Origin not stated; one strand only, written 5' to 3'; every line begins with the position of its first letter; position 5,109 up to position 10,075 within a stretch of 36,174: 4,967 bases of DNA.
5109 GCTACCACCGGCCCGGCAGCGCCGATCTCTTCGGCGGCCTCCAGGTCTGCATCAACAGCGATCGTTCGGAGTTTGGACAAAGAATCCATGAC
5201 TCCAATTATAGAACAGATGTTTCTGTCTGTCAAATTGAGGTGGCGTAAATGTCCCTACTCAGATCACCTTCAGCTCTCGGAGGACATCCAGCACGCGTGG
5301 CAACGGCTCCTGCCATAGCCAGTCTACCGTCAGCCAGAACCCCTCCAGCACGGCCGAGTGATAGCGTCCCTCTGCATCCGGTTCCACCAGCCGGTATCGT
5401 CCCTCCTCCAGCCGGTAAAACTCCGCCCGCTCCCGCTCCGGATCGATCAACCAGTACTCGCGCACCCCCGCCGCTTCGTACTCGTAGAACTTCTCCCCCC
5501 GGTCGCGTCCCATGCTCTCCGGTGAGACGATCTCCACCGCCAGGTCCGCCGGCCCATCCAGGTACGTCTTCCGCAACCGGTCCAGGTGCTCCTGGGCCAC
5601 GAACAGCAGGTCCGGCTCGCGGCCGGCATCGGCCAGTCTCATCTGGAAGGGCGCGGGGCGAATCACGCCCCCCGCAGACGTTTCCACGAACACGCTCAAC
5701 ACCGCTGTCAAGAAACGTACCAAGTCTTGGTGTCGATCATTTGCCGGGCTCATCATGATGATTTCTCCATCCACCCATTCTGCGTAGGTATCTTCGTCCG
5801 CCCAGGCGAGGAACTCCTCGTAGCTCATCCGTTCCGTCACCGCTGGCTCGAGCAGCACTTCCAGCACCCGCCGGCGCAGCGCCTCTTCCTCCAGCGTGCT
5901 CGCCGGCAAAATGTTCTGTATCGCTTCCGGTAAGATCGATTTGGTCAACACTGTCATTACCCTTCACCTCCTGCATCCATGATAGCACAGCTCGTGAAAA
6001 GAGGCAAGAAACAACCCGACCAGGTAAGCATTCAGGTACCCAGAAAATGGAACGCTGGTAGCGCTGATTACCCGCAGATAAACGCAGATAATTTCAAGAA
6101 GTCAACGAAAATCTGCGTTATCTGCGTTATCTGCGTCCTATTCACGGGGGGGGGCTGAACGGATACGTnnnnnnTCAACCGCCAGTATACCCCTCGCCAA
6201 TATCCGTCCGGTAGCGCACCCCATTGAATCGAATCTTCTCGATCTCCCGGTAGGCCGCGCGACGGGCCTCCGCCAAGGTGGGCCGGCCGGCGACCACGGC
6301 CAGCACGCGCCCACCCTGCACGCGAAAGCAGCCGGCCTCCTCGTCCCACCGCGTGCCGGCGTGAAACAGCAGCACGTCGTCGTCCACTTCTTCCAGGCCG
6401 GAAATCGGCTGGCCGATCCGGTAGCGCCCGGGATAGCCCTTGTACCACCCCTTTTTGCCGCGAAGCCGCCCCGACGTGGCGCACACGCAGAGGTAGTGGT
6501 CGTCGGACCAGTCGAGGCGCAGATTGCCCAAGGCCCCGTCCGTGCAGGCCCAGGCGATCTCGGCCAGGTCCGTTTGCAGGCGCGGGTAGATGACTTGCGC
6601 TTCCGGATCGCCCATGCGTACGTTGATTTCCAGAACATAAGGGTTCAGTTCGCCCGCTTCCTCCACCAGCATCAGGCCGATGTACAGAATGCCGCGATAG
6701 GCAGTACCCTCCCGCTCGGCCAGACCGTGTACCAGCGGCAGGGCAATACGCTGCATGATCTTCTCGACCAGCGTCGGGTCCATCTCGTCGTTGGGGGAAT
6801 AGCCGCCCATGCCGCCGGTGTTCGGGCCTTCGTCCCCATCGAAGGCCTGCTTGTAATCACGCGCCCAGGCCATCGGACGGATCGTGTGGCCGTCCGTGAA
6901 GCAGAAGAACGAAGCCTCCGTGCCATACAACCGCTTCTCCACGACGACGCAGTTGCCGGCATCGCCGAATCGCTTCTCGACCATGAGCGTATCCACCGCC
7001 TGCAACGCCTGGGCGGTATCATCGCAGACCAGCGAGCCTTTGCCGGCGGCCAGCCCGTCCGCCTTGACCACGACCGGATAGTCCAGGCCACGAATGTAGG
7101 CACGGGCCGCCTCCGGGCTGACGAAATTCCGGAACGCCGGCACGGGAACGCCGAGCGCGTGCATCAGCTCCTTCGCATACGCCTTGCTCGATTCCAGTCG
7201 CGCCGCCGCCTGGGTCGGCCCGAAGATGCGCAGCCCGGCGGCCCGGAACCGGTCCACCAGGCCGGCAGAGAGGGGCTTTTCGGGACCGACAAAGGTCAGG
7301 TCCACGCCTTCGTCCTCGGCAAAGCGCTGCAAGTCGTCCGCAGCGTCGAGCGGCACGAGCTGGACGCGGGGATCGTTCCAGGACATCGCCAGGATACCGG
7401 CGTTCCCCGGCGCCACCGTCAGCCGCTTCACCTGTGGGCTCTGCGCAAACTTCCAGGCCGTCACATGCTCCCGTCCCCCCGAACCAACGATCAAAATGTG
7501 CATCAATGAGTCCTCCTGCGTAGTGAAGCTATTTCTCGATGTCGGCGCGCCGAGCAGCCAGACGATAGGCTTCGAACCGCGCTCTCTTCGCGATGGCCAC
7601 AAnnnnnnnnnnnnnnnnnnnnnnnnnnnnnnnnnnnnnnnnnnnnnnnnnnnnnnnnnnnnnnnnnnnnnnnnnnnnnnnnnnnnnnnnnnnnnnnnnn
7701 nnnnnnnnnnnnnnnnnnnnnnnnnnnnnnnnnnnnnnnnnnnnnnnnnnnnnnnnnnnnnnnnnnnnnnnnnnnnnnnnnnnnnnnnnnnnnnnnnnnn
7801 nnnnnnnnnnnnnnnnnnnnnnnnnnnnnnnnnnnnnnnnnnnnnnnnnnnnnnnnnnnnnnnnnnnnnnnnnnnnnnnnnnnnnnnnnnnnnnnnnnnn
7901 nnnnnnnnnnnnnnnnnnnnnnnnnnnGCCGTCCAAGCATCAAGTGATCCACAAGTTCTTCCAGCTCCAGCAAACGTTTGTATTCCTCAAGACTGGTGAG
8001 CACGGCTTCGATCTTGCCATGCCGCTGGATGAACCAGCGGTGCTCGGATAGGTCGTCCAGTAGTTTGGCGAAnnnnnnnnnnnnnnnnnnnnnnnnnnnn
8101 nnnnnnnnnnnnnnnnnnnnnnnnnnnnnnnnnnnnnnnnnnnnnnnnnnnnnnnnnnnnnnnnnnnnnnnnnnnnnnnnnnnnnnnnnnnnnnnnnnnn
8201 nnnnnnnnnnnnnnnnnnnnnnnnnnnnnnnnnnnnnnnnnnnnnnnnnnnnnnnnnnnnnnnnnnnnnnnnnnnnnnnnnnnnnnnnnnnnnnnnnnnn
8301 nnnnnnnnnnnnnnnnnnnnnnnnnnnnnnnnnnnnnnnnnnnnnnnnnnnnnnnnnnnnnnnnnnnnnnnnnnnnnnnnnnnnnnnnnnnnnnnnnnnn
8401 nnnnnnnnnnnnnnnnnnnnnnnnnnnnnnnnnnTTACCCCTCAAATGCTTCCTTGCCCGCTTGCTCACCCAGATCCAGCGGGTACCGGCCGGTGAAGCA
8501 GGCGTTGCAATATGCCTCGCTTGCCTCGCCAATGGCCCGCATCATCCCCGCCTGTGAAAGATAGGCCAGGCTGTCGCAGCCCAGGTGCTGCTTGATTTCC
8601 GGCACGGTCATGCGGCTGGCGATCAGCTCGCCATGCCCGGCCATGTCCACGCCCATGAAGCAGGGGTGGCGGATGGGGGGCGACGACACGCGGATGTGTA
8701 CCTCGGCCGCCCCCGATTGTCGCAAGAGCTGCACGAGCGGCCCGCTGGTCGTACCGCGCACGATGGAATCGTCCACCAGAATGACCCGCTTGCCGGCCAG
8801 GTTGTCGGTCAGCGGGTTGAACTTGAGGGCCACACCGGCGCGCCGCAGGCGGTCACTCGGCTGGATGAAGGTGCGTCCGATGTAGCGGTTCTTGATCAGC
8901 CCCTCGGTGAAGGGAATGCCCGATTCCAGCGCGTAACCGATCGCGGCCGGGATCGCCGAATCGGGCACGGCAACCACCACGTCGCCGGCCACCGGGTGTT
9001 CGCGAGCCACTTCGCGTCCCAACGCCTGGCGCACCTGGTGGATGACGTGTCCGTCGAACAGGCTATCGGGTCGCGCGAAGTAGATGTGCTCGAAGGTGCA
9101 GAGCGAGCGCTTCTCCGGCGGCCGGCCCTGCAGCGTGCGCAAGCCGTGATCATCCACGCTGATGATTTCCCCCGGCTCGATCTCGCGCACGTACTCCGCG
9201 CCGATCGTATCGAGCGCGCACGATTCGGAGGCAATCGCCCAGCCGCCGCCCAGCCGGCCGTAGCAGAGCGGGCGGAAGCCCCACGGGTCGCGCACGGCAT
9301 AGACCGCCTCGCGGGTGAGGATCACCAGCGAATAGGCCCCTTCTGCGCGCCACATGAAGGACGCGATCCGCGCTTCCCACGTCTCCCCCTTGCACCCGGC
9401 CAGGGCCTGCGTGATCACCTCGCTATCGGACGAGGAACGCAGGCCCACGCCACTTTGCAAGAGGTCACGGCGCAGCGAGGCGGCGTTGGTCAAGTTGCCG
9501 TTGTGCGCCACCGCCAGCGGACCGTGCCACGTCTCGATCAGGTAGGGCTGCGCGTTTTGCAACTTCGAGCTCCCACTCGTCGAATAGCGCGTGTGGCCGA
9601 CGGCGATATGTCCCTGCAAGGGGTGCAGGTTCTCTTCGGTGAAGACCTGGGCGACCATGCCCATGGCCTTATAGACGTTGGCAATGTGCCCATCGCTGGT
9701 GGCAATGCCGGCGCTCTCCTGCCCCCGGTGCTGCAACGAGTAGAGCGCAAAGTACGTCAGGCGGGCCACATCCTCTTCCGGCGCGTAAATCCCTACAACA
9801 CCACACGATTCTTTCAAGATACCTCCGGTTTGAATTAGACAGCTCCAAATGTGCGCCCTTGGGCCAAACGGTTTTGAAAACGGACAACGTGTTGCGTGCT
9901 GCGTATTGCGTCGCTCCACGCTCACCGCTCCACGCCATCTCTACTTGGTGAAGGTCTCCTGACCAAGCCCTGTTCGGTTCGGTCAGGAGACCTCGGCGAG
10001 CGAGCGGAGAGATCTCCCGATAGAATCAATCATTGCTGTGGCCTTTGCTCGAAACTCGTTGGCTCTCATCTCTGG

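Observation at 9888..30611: Intergenic spacers are built almost entirely from in-register heptanucleotide arrays with a conserved order of sub-families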

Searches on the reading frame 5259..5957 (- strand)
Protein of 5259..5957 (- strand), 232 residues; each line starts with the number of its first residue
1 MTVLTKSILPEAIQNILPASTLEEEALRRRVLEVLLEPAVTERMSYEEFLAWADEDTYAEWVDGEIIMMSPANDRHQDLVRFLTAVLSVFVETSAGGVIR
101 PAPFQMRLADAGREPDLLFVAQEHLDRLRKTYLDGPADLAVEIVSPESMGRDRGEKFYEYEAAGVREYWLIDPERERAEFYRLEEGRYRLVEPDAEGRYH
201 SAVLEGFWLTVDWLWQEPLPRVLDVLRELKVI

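Call 33: search_protein_families(library=pfam, proteins=[window:5259-5957:-], max_evalue=0.01)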
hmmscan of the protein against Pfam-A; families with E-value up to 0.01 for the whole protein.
window:5259-5957:- (232 aa): 1 family
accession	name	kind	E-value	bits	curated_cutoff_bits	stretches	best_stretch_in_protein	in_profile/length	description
PF05685.18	Uma2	-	2.1e-38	131.9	27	1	47-211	2-171/172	Putative restriction endonuclease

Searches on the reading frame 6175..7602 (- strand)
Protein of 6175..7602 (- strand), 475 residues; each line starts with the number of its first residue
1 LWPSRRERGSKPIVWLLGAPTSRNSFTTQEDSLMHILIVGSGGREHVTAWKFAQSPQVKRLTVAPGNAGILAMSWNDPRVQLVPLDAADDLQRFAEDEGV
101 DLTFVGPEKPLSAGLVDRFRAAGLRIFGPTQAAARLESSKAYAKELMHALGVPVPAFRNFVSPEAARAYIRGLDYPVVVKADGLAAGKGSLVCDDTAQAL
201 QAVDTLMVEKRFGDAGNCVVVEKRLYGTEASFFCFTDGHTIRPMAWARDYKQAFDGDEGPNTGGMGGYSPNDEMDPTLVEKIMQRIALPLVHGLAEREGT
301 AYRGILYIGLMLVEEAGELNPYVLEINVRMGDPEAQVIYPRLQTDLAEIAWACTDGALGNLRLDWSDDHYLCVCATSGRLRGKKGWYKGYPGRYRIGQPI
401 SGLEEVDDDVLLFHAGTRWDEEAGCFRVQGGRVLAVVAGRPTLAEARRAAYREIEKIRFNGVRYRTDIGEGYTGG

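Call 33: search_protein_families(library=pfam, proteins=[window:6175-7602:-], max_evalue=0.01)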
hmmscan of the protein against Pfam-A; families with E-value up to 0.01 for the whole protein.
window:6175-7602:- (475 aa): 7 families
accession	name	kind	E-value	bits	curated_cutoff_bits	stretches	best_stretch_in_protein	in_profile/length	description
PF01071.24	GARS_A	-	1.7e-65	220.9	27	1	138-335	1-194/194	Phosphoribosylglycinamide synthetase, ATP-grasp (A) domain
PF02844.21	GARS_N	-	1.8e-32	112.5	29.5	1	34-137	1-100/100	Phosphoribosylglycinamide synthetase, N domain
PF02843.22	GARS_C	-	2.2e-23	82.8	34.8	1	388-470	9-91/92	Phosphoribosylglycinamide synthetase, C domain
PF02222.28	ATP-grasp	-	2.8e-06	27.6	27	1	146-224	2-75/179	ATP-grasp domain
PF02786.22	CPSase_L_D2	-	0.00016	21.7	19.8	1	140-226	2-90/211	Carbamoyl-phosphate synthase L chain, ATP binding domain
PF13549.11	ATP-grasp_5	-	0.00061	19.6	27.6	1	137-182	9-54/221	ATP-grasp domain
PF02655.19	ATP-grasp_3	-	0.0034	17.9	23.2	1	143-330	8-157/160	ATP-grasp domain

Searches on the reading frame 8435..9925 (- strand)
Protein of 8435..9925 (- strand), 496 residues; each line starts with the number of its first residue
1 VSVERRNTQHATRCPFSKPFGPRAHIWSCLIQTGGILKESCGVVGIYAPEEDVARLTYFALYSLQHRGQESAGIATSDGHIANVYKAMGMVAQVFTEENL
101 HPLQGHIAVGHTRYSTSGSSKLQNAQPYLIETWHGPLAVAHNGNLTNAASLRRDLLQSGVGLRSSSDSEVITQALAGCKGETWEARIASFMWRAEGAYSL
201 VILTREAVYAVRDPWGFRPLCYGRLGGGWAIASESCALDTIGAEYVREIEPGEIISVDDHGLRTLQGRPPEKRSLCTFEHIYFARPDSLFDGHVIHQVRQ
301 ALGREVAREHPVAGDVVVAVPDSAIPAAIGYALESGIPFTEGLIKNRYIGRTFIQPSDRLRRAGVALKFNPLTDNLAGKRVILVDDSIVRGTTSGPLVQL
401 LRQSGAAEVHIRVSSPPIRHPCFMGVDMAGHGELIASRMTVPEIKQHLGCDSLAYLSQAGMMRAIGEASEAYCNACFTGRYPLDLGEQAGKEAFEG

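Call 14: search_protein_families(library=pfam, proteins=[window:8435-9925:-])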
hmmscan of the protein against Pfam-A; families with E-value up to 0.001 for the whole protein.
window:8435-9925:- (496 aa): 4 families
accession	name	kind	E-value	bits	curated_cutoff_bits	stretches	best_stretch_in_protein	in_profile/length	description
PF13522.11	GATase_6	-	1.5e-18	67.5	27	1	104-234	9-130/130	Glutamine amidotransferase domain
PF13537.11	GATase_7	-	3.5e-17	63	25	1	121-238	9-121/123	Glutamine amidotransferase domain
PF00156.33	Pribosyltran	-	1.1e-06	28.5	26.3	1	315-413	31-122/158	Phosphoribosyl transferase domain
PF13230.11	GATase_4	-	1.2e-06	28.2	23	1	101-170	67-132/272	Glutamine amidotransferases class-II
